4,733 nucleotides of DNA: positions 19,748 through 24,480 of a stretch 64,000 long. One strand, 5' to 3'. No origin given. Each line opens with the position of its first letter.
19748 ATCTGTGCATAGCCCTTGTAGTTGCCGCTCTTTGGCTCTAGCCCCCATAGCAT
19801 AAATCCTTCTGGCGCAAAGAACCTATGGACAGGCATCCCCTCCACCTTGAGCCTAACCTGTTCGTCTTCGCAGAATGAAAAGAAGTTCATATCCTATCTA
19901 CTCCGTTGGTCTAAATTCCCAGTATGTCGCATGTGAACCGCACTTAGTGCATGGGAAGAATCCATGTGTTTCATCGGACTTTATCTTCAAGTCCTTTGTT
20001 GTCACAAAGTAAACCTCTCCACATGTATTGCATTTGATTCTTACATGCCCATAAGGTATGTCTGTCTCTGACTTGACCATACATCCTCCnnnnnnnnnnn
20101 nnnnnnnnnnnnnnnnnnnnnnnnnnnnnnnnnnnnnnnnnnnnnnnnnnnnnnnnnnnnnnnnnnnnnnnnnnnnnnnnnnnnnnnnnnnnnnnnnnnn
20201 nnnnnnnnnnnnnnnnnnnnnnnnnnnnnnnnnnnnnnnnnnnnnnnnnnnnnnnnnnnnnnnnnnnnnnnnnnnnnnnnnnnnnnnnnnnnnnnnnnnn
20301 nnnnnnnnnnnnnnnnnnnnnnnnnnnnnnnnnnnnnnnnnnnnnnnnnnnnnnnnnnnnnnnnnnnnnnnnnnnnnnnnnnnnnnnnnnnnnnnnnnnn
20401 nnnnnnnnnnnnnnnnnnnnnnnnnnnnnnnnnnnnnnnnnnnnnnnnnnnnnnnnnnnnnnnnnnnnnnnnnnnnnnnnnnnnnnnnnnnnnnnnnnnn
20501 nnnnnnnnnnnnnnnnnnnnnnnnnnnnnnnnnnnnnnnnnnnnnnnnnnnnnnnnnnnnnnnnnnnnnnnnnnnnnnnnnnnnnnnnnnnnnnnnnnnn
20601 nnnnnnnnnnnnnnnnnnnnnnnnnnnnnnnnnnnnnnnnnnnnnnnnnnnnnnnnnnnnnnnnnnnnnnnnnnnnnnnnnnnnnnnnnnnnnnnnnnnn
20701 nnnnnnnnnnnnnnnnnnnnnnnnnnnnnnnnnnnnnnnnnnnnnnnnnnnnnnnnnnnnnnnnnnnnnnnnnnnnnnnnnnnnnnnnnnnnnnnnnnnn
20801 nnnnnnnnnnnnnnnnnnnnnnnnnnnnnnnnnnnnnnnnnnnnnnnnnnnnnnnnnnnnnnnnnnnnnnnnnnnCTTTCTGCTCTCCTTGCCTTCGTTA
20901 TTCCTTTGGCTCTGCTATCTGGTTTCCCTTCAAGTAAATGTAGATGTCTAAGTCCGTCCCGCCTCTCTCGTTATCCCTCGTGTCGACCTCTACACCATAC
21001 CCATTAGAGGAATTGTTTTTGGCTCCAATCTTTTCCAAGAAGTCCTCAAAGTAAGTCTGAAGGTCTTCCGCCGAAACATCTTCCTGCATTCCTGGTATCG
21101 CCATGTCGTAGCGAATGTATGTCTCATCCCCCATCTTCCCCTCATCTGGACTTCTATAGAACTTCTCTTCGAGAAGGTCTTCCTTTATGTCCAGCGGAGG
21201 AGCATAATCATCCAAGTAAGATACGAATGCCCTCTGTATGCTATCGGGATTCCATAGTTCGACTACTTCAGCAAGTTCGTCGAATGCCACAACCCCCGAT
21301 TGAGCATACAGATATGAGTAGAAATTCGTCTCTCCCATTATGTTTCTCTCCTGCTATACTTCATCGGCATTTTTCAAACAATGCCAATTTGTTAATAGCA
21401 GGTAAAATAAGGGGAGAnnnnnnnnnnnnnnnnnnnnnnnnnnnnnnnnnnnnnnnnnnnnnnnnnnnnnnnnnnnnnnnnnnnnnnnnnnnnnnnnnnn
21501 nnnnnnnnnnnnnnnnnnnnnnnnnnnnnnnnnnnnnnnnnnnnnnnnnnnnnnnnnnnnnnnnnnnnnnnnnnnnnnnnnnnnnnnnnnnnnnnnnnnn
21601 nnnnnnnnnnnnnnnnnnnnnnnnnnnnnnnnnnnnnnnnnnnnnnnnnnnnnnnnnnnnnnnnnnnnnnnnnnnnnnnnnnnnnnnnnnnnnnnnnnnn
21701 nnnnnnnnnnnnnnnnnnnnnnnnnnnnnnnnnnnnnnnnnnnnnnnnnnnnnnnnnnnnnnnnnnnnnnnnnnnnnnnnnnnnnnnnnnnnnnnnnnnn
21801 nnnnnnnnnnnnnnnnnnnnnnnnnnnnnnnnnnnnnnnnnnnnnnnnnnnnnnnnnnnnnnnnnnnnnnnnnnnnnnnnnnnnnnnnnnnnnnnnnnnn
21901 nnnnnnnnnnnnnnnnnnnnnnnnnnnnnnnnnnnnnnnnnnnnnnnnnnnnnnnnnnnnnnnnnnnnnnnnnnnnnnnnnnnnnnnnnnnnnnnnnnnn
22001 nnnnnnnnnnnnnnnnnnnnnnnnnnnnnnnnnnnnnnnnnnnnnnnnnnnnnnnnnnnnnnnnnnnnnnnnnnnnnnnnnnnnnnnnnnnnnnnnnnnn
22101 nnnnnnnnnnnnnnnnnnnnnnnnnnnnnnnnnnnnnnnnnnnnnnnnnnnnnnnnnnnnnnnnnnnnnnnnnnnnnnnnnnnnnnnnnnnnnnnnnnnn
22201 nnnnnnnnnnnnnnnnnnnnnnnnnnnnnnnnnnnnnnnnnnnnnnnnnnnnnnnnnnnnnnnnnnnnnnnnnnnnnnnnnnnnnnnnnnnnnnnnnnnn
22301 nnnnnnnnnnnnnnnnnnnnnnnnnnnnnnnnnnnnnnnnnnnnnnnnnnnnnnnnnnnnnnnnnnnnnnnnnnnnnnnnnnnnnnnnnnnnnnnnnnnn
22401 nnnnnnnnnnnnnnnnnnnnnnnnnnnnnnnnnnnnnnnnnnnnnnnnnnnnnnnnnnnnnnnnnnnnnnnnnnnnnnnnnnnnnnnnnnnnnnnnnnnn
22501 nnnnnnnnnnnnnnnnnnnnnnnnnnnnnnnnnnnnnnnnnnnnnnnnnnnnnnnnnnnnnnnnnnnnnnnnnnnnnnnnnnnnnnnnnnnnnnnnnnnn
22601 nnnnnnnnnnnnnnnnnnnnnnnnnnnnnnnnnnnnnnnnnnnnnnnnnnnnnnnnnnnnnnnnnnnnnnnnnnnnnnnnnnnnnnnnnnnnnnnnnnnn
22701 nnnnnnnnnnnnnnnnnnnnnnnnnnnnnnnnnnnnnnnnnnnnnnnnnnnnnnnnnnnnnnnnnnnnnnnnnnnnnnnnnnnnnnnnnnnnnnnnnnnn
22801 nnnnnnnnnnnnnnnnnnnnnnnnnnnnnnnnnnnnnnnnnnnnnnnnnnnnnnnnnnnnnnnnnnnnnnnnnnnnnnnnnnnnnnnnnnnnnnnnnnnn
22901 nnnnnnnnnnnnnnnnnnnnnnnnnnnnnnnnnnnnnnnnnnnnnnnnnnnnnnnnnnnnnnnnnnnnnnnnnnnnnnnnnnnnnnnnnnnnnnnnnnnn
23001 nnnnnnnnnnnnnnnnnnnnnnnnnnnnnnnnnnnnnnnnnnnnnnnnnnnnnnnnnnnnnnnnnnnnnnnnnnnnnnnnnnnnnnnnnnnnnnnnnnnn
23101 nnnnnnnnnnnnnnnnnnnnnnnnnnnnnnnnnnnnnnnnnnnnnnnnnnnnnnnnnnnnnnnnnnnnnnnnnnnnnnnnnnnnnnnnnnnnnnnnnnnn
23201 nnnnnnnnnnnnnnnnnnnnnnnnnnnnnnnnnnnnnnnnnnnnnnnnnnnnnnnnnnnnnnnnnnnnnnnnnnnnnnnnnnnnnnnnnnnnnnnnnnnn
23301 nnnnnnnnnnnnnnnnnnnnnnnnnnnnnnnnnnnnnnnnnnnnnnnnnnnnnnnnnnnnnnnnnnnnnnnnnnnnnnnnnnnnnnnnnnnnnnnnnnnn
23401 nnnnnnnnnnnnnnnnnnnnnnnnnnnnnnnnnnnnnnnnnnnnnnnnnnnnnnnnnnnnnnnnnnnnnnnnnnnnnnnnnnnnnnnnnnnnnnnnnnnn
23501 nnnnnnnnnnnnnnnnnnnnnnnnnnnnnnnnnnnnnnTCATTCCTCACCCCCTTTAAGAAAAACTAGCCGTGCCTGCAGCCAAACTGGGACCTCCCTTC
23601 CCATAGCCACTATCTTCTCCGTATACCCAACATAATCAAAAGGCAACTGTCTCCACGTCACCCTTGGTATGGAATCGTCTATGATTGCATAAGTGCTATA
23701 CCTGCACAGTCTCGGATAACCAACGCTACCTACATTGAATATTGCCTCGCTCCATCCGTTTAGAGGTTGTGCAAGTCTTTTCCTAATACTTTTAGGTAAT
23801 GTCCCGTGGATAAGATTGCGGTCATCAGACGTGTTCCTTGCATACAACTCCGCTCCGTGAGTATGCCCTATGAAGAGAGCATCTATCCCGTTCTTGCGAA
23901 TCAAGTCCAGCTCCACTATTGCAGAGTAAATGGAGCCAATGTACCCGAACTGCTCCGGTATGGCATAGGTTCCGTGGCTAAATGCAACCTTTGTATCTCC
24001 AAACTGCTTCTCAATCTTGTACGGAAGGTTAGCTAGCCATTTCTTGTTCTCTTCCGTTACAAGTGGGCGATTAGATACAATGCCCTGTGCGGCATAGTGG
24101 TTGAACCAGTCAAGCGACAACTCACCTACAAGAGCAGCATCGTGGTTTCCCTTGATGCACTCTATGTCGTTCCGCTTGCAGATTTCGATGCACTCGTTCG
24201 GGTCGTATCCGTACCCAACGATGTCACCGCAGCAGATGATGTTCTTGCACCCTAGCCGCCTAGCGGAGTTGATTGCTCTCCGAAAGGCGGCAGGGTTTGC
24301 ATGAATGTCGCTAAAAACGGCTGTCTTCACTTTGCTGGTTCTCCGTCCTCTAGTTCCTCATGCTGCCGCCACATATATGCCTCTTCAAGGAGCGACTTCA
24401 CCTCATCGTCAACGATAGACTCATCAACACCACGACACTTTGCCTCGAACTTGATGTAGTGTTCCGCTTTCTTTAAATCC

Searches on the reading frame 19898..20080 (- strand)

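Call 83: search_protein_families(library=pfam, proteins=[window:19898-20080:-], max_evalue=0.01)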
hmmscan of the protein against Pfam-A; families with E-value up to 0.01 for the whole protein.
window:19898-20080:- (60 aa): 3 families
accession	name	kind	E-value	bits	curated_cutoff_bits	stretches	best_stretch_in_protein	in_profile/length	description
PF25206.1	DUF7836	-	0.0006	20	26.7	1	12-60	5-49/59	Domain of unknown function (DUF7836)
PF01155.25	HypA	-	0.0084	16.6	28.9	1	5-52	61-97/112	Hydrogenase/urease nickel incorporation, metallochaperone, hypA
PF13717.11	Zn_ribbon_4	-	0.0093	16.3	30.3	0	6-24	17-35/36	zinc-ribbon domain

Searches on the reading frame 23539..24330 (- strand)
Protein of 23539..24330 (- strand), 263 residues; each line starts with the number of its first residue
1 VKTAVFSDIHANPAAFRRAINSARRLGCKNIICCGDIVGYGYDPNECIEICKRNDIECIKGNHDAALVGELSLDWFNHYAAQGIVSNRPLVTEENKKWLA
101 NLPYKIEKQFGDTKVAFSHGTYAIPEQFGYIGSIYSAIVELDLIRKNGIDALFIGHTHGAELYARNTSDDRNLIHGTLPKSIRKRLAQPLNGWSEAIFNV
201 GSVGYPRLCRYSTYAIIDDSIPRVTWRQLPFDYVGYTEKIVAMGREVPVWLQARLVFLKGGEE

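Call 8: search_protein_families(library=pfam, proteins=[window:23539-24330:-], max_evalue=0.001)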
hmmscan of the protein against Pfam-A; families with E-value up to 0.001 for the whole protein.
window:23539-24330:- (263 aa): 2 families
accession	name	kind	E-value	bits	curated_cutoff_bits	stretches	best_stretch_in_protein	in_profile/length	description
PF12850.12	Metallophos_2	-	2.4e-16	60.6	27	1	1-218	1-150/154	Calcineurin-like phosphoesterase superfamily domain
PF00149.33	Metallophos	-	1.2e-15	58.9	21.5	1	1-159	1-190/191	Calcineurin-like phosphoesterase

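Call 10: search_protein_families(library=phrogs, proteins=[window:23539-24330:-], max_evalue=0.001)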
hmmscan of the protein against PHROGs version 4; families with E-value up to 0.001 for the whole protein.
window:23539-24330:- (263 aa): 2 families
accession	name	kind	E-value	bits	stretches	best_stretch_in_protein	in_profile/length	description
phrog_246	-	other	5.7e-16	59.6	1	5-158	180-354/417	NinI-like serine-threonine phosphatase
phrog_1649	-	other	2.5e-08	34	1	1-65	36-105/308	metallo-phosphoesterase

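Call 57: search_solved_structures(query=window:23539-24330:-, max_evalue=0.01)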
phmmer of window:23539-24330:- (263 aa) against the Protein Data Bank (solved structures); distinct sequences matched with E-value up to 0.01: 2.
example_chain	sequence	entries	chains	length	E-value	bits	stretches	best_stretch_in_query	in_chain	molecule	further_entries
3rqz_A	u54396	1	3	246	1e-16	64.7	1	1-232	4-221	Metallophosphoesterase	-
3qfm_A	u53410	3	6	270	0.00037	23.5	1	2-120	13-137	Putative uncharacterized protein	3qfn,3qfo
